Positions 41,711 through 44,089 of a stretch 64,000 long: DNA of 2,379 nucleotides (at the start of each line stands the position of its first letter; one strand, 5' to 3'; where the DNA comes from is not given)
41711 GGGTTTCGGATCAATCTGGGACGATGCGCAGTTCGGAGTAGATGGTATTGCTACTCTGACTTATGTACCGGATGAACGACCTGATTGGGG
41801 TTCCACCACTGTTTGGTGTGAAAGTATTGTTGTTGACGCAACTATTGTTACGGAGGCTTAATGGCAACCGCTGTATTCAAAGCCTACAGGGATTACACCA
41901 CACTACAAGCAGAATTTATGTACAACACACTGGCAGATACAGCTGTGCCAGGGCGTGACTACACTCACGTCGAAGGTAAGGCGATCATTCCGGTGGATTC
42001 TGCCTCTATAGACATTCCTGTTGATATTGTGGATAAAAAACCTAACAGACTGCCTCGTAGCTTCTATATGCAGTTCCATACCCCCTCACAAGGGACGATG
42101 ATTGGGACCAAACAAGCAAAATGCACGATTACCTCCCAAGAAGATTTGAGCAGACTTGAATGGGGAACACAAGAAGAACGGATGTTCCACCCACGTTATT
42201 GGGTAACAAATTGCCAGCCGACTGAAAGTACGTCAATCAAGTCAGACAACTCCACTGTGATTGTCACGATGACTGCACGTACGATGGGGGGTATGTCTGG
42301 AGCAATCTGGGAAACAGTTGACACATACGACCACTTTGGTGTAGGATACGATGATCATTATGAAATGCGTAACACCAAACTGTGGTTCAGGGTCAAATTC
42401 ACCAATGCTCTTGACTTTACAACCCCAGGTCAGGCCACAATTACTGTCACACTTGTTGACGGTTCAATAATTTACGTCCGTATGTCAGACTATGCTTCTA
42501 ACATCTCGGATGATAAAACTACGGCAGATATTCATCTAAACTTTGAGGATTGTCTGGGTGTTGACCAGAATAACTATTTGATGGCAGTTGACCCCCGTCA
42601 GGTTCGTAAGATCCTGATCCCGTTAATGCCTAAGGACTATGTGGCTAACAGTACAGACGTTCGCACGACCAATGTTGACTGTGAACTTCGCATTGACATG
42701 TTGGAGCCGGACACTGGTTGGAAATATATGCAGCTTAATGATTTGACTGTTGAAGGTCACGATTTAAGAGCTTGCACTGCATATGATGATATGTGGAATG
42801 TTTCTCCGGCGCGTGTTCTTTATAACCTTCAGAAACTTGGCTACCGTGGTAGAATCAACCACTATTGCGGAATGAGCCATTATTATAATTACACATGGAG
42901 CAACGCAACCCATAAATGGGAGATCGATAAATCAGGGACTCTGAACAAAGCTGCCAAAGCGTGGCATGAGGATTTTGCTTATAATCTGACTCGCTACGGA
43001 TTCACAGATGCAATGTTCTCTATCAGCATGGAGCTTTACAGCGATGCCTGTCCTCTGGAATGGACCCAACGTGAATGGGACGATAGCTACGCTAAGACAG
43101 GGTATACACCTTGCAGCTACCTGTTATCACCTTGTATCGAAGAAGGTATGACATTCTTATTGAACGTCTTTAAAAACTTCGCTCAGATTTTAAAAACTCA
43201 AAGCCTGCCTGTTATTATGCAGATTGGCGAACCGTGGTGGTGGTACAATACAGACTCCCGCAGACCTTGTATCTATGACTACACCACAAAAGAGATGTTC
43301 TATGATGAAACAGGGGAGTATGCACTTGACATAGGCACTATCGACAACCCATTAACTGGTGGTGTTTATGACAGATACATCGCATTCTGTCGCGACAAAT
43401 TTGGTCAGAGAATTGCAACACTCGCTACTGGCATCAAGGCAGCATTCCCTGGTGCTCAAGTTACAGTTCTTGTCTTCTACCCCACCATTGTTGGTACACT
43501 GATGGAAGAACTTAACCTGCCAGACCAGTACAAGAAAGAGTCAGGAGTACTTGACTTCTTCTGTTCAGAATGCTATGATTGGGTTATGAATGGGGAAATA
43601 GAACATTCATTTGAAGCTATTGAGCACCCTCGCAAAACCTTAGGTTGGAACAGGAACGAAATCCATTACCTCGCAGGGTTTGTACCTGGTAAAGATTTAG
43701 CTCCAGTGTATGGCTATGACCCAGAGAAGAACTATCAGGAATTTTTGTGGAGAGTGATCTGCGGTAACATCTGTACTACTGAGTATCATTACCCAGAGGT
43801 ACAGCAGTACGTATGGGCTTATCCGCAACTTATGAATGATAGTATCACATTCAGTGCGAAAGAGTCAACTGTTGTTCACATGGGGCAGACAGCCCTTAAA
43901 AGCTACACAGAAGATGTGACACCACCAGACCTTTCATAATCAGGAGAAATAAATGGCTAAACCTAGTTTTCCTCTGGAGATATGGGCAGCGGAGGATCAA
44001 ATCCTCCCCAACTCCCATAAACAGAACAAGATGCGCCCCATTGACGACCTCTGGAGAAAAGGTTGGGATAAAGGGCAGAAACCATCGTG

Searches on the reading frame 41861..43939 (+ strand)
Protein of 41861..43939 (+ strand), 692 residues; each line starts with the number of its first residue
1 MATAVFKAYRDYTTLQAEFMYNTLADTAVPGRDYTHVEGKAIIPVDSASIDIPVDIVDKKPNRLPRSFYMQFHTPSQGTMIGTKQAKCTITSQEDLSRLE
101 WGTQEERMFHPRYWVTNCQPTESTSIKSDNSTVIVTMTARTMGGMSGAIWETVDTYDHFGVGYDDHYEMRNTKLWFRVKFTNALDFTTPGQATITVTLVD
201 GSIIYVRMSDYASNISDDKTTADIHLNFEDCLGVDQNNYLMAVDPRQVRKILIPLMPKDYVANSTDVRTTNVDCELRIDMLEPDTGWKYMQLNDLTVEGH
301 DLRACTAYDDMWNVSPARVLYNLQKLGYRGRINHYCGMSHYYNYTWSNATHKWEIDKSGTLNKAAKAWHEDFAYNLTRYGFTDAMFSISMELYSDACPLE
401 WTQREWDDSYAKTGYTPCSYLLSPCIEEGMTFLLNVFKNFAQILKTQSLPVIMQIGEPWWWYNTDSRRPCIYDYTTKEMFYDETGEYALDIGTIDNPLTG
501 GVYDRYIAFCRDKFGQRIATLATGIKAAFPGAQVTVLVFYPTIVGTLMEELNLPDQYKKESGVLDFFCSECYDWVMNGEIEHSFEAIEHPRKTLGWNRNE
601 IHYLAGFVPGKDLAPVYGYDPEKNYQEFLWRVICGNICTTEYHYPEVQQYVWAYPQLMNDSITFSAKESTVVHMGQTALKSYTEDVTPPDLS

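Call 8: search_protein_families(library=phrogs, proteins=[window:41861-43939:+], max_evalue=0.01)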
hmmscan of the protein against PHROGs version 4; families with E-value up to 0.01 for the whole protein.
window:41861-43939:+ (692 aa): 3 families
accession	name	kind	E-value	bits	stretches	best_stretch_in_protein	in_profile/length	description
phrog_6040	-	unknown function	3e-296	986.2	1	1-691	1-670/923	-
phrog_16150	-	tail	1.4e-32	113.9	1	361-669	120-422/425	tail assembly protein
phrog_15324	-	tail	1.4e-11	43.4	2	279-344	351-416/1393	tail sheath and receptor binding protein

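Call 9: search_protein_families(library=pfam, proteins=[window:41861-43939:+], max_evalue=0.1)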
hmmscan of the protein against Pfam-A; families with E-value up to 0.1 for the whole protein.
window:41861-43939:+ (692 aa): 4 families
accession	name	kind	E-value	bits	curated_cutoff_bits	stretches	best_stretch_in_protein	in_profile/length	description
PF23845.1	TIM-barrel_NCTSP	-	2.8e-78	263.8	27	1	300-660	3-346/348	Non-contractile tail sheath protein TIM barrel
PF23844.1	NCTSP_N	-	8.7e-15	54.9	27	1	108-280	3-178/191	Non-contractile tail sheath N-terminal domain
PF03160.20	Calx-beta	-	0.0015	19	27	1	17-91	39-116/119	Calx-beta domain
PF03896.21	TRAP_alpha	-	0.04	13.6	24.7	1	179-222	23-66/180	Translocon-associated protein (TRAP), alpha subunit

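Call 56: search_solved_structures(query=window:41861-43939:+, max_evalue=0.01)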
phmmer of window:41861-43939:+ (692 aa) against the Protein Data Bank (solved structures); distinct sequences matched with E-value up to 0.01: 1.
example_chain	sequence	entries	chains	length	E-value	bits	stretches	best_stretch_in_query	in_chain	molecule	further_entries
9lc0_M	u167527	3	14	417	5.4e-23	84.1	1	386-664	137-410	Gp64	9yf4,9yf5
